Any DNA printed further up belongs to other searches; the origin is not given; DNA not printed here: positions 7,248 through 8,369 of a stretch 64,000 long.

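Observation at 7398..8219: Phage-encoded Thg1-like 3'-5' nucleotide polymerase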

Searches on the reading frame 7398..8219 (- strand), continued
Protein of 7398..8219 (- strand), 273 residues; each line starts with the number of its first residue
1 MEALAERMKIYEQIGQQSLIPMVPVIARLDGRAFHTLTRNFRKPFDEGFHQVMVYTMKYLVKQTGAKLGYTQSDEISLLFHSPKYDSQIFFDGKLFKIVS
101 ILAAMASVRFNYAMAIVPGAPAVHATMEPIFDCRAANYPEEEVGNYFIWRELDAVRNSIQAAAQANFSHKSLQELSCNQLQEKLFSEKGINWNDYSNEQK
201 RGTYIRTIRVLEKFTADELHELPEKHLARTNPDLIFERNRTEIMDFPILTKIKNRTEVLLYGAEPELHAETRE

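Call 51: search_protein_families(library=pfam, proteins=[L065:7711-8862:+, L085:12900-14303:+, L040:7952-8500:+, L060:17433-17861:+, L051:12260-13552:-, L043:1557-3029:+, L072:5055-5576:+, L060:12407-13120:+, L014:7158-8000:+, L043:7499-8659:+], max_evalue=0.001)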
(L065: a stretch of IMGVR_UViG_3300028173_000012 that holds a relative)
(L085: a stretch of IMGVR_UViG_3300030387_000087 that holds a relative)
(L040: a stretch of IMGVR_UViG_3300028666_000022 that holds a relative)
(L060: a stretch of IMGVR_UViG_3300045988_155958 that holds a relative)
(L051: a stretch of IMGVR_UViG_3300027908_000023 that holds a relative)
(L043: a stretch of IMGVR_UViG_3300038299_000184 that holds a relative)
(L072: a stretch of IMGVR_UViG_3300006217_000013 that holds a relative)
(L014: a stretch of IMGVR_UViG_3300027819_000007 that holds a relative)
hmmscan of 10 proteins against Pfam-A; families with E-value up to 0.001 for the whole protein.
L065:7711-8862:+ (383 aa): 1 family
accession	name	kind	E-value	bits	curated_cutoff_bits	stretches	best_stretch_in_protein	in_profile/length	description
PF10127.15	RlaP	-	2.3e-20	73.8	23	1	11-150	21-142/249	RNA repair pathway DNA polymerase beta family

L085:12900-14303:+ (467 aa): 4 families
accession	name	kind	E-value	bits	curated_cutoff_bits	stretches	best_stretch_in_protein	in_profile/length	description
PF01743.26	PolyA_pol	-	3.4e-38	131.3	23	1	27-148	1-125/126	Poly A polymerase head domain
PF13735.12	tRNA_NucTran2_2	-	1.1e-12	48.6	27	1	313-451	25-148/149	tRNA nucleotidyltransferase domain 2 putative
PF01966.28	HD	-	2.4e-06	28.2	22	1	267-349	17-93/116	HD domain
PF12627.12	PolyA_pol_RNAbd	-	0.00011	22.3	22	1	176-213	1-38/64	Probable RNA and SrmB- binding site of polymerase A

L040:7952-8500:+ (182 aa): 1 family
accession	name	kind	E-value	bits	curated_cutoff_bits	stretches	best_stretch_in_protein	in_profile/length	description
PF12850.12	Metallophos_2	-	5e-05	23.8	27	1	31-139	12-119/154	Calcineurin-like phosphoesterase superfamily domain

L060:17433-17861:+ (142 aa): 1 family
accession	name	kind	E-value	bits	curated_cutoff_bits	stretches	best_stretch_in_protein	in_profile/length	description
PF02452.23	PemK_toxin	-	9.3e-34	116.3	23.1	1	30-135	1-108/109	PemK-like, MazF-like toxin of type II toxin-antitoxin system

L051:12260-13552:- (430 aa): 2 families
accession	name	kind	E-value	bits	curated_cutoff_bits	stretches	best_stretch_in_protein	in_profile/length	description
PF07282.18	Cas12f1-like_TNB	-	2.3e-21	76.2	26.3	1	343-409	1-60/60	Cas12f1-like, TNB domain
PF01385.25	OrfB_IS605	-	2.7e-08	34.5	30.5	1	223-310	10-106/120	Probable transposase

L043:1557-3029:+ (490 aa): 2 families
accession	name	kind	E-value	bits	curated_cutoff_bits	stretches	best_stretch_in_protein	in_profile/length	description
PF18127.6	NAMPT_N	-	5.4e-24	84.8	25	1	7-102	4-98/98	Nicotinamide phosphoribosyltransferase, N-terminal domain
PF04095.22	NAPRTase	-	4.7e-23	82.6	20.8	1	178-472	4-237/239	Nicotinate phosphoribosyltransferase (NAPRTase) family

L072:5055-5576:+ (173 aa): 1 family
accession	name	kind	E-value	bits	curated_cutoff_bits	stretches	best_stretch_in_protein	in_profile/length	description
PF18143.6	HAD_SAK_2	-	5.5e-26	92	27.5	1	3-141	1-131/139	HAD domain in Swiss Army Knife RNA repair proteins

L060:12407-13120:+ (237 aa): 1 family
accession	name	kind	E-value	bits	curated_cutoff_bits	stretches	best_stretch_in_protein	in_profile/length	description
PF00149.33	Metallophos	-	1.8e-12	48.5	21.5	1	3-213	4-190/191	Calcineurin-like phosphoesterase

L014:7158-8000:+ (280 aa): 1 family
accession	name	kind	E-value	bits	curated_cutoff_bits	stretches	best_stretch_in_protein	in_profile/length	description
PF01145.31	Band_7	-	1.9e-35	123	23.6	1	41-214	2-175/176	SPFH domain / Band 7 family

L043:7499-8659:+ (386 aa): 2 families
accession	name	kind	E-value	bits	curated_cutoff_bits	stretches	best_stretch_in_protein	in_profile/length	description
PF09511.15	RNA_lig_T4_1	-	1.7e-15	58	28.3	1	63-261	2-227/227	RNA ligase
PF09414.15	RNA_ligase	-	8.8e-08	32.9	27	1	107-255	7-169/171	RNA ligase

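Call 66: find_related_loci(query=A2, collection=genome_contigs, flank=6000)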
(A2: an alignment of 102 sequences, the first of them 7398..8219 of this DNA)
Query A2 (273 aa) in genome_contigs; peptide patterns used: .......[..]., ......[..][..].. (x = any residue, [..] = any of these).
600 stretches matched a pattern (row limit reached: there are more); 598 encode a relative of the query (tblastn E <= 1e-3); the best 80 are kept; 80 distinct loci.
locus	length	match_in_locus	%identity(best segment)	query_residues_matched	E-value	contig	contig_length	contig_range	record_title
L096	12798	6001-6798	52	4-270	2e-86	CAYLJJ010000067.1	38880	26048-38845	MAG TPA_asm: uncultured Nannocystaceae bacterium isolate binchicken_co141_483 genome assembly, contig: NODE_4576_length_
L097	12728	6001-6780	45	4-265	4e-75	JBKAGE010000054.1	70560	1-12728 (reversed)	MAG: Bradymonadia bacterium isolate Ske_MAG24 Ske_MAG24_0054, whole genome shotgun sequence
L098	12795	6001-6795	46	1-267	3e-75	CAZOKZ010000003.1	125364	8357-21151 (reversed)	MAG TPA_asm: uncultured Candidatus Sumerlaeota bacterium isolate SRP304446_co1_162 genome assembly, contig: NODE_62_leng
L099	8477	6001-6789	45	2-265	5e-75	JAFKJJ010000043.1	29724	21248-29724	MAG: Planctomycetota bacterium isolate SCN18_26_2_15_R2_P_68_10 SCN18_26_2_15_R2_P_scaffold_1243, whole genome shotgun s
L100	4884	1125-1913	45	4-267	2e-74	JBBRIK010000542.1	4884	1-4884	MAG: Gemmatales bacterium isolate Co_metawrap_2780 Cmw_2780_k141_22439808_length_4884_cov_8.0000, whole genome shotgun s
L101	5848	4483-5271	46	3-267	4e-74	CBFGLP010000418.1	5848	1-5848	MAG TPA_asm: uncultured Myxococcales bacterium isolate SRR25737861_metabat2_1 genome assembly, contig: ERZ27251247.22000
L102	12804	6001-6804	44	2-271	1e-73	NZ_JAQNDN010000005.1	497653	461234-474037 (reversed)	Nannocystis radixulma strain NCELM 000011Farrow, whole genome shotgun sequence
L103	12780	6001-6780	46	2-262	5e-73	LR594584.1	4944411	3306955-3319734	Gemmataceae bacterium isolate CJuql4 genome assembly, scaffold: Scf2, whole genome shotgun sequence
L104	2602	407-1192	46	4-267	3e-74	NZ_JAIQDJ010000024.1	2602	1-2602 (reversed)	Thermomonas beijingensis strain RSS-23 RSS23_ctg024, whole genome shotgun sequence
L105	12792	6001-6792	44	2-267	9e-73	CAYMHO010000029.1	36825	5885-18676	MAG TPA_asm: uncultured Fimbriiglobus sp. isolate SRP302895_co1_12 genome assembly, contig: NODE_2008_length_36825_cov_1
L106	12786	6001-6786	43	4-266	4e-72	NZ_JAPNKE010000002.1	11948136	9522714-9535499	Nannocystis pusilla strain Na p29 contig_2, whole genome shotgun sequence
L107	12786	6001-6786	44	4-266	1e-72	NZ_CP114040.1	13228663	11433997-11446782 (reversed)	Nannocystis punicea strain FL3 chromosome, complete genome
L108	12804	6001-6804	45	3-271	3e-71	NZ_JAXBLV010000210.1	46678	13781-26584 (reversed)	Gemmata algarum strain JC673 JC673_contig_210, whole genome shotgun sequence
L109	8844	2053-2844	45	2-266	2e-71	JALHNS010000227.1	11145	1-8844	MAG: Gemmata sp. isolate Bin_69_sub c_000000021555, whole genome shotgun sequence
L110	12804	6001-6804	44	1-270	2e-70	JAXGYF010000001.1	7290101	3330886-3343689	MAG: Candidatus Vecturithrix sp. isolate AnMBR.bin507 bin507_1, whole genome shotgun sequence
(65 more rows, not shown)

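Call 85: search_protein_representatives(protein=window:7398-8219:-)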
Query: 273 residues. Proteins with E-value up to 0.001 (for the whole library): 5779; up to 1e-10: 4114; up to 1e-30: 1093. The best 150 are listed.
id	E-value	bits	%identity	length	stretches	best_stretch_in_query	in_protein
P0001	2.5e-180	613.6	100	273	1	1-273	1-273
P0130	1.2e-72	260.8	51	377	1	4-266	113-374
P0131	1.6e-72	260.4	50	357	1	3-265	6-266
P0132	2.6e-68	246.5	51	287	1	3-266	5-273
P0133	5.2e-68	245.6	55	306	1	43-268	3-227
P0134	1.9e-65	237.1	49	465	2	4-112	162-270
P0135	3.9e-65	236.1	48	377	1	3-271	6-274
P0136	7.1e-65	235.3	48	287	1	3-267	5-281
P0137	2.7e-64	233.4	47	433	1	3-271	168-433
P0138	1.2e-63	231.3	49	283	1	4-259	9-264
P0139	8.6e-63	228.5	46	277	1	2-265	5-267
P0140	4.8e-61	222.7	46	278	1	4-268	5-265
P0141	2.3e-60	220.5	45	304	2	127-265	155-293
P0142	2.8e-60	220.2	44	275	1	4-270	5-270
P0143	6.5e-60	219.0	42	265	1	4-256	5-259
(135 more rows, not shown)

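Call 88: get_annotated_region(hit=H4, flank=6000)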
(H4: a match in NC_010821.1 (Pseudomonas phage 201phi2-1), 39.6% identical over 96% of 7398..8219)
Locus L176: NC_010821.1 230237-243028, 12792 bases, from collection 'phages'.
description: Pseudomonas phage 201phi2-1, complete genome.
organism: Pseudomonas phage 201phi2-1 (NCBI taxid 198110)
taxonomy: Viruses; Duplodnaviria; Heunggongvirae; Uroviricota; Caudoviricetes; Serwervirus; Serwervirus 201phi21
host: Pseudomonas chlororaphis; source: -; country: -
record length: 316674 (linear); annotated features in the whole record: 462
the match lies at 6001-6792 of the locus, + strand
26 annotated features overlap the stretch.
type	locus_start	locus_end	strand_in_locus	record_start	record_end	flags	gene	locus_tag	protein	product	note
CDS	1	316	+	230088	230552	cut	-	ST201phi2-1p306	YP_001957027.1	putative NrdC.7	gp306; similar to NrdC.7 of phages RB69, T4 and RB32; ORF306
CDS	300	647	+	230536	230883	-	-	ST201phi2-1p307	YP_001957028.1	hypothetical protein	gp307; ORF307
CDS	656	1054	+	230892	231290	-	-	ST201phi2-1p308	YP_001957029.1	hypothetical protein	gp308; ORF308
CDS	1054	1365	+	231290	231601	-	-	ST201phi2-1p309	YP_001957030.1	hypothetical protein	gp309; ORF309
CDS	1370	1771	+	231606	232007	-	-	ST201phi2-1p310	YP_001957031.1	hypothetical protein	gp310; ORF310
CDS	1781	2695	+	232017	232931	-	-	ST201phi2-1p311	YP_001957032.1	hypothetical protein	gp311; similar to phiKZ gp206; ORF311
CDS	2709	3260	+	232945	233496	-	-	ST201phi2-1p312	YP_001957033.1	hypothetical protein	gp312; ORF312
CDS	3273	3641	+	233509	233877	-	-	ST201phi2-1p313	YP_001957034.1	hypothetical protein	gp313; identified using mass spectrometry; similar to phiKZ gp244; ORF313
CDS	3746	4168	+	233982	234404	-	-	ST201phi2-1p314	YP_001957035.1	hypothetical protein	gp314; ORF314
CDS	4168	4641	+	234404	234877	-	-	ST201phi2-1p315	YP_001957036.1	putative Arn.3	gp315; similar to Arn.3 of phages RB69, T4 and RB32; similar to phiKZ gp245; ORF315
CDS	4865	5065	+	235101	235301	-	-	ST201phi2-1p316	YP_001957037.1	hypothetical protein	gp316; ORF316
CDS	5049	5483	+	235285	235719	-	-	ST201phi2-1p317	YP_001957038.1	hypothetical protein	gp317; ORF317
CDS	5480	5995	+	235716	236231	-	-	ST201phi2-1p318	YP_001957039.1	hypothetical protein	gp318; ORF318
CDS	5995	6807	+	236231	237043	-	-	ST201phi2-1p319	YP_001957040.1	tRNA-His guanylyltransferase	gp319; member of pfam04446; tRNA-His guanylyltransferase; ORF319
CDS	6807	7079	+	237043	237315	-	-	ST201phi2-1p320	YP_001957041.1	hypothetical protein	gp320; ORF320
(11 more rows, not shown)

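Call 89: get_annotated_region(hit=H12, flank=6000)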
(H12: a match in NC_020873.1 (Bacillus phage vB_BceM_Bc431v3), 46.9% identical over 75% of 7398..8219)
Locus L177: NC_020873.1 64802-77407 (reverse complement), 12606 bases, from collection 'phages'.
description: Bacillus cereus bacteriophage vB_BceM_Bc431v3, complete genome.
organism: Bacillus phage vB_BceM_Bc431v3 (NCBI taxid 1195072)
taxonomy: Viruses; Duplodnaviria; Heunggongvirae; Uroviricota; Caudoviricetes; Herelleviridae; Bastillevirinae; Caeruleovirus; Caeruleovirus Bc431
host: Bacillus cereus; source: -; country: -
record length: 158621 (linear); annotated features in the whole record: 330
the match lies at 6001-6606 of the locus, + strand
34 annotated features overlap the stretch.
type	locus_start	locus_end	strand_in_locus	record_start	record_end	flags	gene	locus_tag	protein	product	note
CDS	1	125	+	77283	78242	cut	orf160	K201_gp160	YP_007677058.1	exopolyphosphatase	similar to AAY53382.1 gp79 [Listeria phage P100] and YP_001468527.1 gp147 [Listeria phage A511]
CDS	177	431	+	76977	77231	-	orf159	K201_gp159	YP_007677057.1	hypothetical protein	-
CDS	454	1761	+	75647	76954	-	orf158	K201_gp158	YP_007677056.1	exonuclease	similar to AAY53383.1 gp80 [Listeria phage P100] and YP_001468528.1 gp148 [Listeria phage A511]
CDS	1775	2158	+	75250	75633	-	orf157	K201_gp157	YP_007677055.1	hypothetical protein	motifs: three transmembrane domains shown using TMHMM and Phobius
regulatory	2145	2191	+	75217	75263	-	-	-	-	terminator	rho-independent terminator; discovered using TransTerm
CDS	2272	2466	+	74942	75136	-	orf156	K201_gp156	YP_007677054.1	hypothetical protein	-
CDS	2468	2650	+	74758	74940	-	orf155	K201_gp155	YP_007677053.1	hypothetical protein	-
CDS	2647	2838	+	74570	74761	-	orf154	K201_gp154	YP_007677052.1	hypothetical protein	-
CDS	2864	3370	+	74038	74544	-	orf153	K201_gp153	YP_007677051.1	SAM-dependent methyltransferase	similar to YP_686174.1 SAM-dependent methyltransferase [uncultured methanogenic archaeon RC-I] and ZP_06232159.1 ...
CDS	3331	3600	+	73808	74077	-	orf152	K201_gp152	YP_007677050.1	hypothetical protein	-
CDS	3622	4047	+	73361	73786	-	orf150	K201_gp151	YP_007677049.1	hypothetical protein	-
CDS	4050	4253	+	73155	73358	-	orf149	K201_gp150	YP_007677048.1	hypothetical protein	-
CDS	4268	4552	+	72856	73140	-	orf148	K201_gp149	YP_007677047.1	hypothetical protein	-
CDS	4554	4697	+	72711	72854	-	orf147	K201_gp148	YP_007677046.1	hypothetical protein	-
CDS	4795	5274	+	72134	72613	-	orf146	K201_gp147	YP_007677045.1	hypothetical protein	-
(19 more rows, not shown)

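Call 90: search_solved_structures(query=L177:6001-6735:+, max_evalue=1e-20, show_alignments=1)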
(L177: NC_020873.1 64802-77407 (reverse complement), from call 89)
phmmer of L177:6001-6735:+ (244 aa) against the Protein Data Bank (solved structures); distinct sequences matched with E-value up to 1e-20: 1.
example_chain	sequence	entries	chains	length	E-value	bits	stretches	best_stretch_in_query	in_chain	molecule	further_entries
4kgk_A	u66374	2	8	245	7.7e-126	421.8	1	1-238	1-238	Thg1-like uncharacterized protein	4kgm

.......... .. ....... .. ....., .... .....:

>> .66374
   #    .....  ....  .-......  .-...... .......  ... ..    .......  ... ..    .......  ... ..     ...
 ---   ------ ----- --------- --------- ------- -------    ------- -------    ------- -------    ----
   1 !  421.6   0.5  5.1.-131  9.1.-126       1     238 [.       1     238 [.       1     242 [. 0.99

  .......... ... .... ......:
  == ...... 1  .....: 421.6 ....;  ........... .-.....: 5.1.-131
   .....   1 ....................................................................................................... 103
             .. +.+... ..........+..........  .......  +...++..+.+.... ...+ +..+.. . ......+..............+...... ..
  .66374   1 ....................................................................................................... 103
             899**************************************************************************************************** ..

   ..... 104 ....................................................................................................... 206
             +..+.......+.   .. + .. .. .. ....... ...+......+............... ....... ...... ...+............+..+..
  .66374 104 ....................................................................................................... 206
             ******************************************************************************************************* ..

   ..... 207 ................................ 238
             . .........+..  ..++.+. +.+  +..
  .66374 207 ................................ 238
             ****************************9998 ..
